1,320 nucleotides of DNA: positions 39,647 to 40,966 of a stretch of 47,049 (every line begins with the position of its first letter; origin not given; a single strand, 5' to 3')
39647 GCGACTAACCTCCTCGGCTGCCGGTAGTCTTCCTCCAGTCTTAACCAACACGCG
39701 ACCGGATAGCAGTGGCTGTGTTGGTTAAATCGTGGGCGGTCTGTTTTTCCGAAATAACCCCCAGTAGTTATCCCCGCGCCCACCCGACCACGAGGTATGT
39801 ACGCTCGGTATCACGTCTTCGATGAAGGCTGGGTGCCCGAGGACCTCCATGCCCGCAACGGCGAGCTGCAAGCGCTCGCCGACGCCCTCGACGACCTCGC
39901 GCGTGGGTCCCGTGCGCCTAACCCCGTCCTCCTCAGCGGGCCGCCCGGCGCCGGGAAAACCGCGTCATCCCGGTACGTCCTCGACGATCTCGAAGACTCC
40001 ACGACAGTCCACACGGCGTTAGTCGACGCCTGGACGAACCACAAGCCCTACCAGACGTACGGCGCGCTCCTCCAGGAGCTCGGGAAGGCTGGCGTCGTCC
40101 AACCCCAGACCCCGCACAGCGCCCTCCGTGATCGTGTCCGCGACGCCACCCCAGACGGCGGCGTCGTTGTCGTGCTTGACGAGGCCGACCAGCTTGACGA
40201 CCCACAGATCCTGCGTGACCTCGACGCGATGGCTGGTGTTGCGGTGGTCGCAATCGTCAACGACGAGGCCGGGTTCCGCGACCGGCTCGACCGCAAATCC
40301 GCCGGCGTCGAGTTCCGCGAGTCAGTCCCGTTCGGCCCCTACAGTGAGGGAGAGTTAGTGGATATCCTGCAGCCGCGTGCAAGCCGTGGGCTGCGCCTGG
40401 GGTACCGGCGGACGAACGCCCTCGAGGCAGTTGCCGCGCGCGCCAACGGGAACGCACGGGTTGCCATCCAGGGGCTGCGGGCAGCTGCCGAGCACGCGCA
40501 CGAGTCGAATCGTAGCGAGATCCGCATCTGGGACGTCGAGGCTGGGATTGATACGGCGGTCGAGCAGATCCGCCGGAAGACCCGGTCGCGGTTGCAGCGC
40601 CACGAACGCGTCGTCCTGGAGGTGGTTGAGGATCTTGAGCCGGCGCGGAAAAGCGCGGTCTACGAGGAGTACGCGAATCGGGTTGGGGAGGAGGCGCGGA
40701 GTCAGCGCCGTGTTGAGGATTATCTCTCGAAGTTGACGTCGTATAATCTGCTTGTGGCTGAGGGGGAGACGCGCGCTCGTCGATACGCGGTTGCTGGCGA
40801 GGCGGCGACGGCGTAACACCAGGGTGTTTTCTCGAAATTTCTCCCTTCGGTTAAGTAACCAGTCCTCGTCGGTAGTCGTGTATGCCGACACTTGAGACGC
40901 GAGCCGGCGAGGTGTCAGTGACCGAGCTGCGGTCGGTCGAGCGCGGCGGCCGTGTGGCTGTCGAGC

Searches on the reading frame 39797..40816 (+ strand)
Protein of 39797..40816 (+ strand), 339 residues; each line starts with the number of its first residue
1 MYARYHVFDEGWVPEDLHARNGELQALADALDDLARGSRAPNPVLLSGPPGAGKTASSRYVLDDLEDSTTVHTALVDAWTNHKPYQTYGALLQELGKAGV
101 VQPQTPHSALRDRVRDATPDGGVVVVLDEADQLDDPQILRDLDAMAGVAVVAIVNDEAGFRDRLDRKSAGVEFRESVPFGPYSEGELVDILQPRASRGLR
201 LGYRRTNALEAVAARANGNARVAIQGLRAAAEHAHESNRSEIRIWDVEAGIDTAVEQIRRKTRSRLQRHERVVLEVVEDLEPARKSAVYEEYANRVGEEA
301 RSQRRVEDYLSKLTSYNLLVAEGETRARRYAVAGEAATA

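Call 4: search_protein_families(library=pfam, proteins=[window:39797-40816:+], max_evalue=0.1)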
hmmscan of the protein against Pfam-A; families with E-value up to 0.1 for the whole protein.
window:39797-40816:+ (339 aa): 17 families
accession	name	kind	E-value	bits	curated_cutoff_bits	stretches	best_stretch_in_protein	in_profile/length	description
PF13191.12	AAA_16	-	1.1e-12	49.2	32.6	1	20-136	5-147/167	AAA ATPase domain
PF13401.12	AAA_22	-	3.4e-12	47.2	27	1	42-145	6-107/130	AAA domain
PF22703.2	Cdc6_lid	-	4.6e-08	33.3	27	1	188-249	1-65/68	Cdc6 AAA+ ATPase-type lid domain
PF06414.18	Zeta_toxin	-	0.0002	21.3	22.3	1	38-130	13-103/199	Zeta toxin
PF09079.17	Cdc6_C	-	0.00024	21.4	25.1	1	288-328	37-77/96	CDC6, C terminal winged helix domain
PF24883.2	NPHP3_N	-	0.00038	21.1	24.8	1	42-95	23-75/164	Nephrocystin 3, N-terminal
PF00004.35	AAA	-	0.00044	21.2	21.2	1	44-133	1-69/131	ATPase family associated with various cellular activities (AAA)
PF13245.12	AAA_19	-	0.0026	18.4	25.1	1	41-155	11-124/134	AAA domain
PF24430.1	DUF7553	-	0.0069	17.3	27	0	223-288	9-72/85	Family of unknown function (DUF7553)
PF13604.12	AAA_30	-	0.0076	16.4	27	1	44-157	21-125/191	AAA domain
PF20720.3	nSTAND3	-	0.027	14.6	27.2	1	42-68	18-44/155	Novel STAND NTPase 3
PF07728.20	AAA_5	-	0.028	14.8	22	1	43-139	1-83/139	AAA domain (dynein-related subfamily)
PF16193.11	AAA_assoc_2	-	0.046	14.4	34.3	0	207-252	10-56/81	AAA C-terminal domain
PF12775.13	AAA_7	-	0.047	13.7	25.8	1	41-81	33-74/181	P-loop containing dynein motor region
PF22998.2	GNAT_LYC1-like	-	0.048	13.7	27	1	225-261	134-170/207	LYC1 GNAT-like C-terminal domain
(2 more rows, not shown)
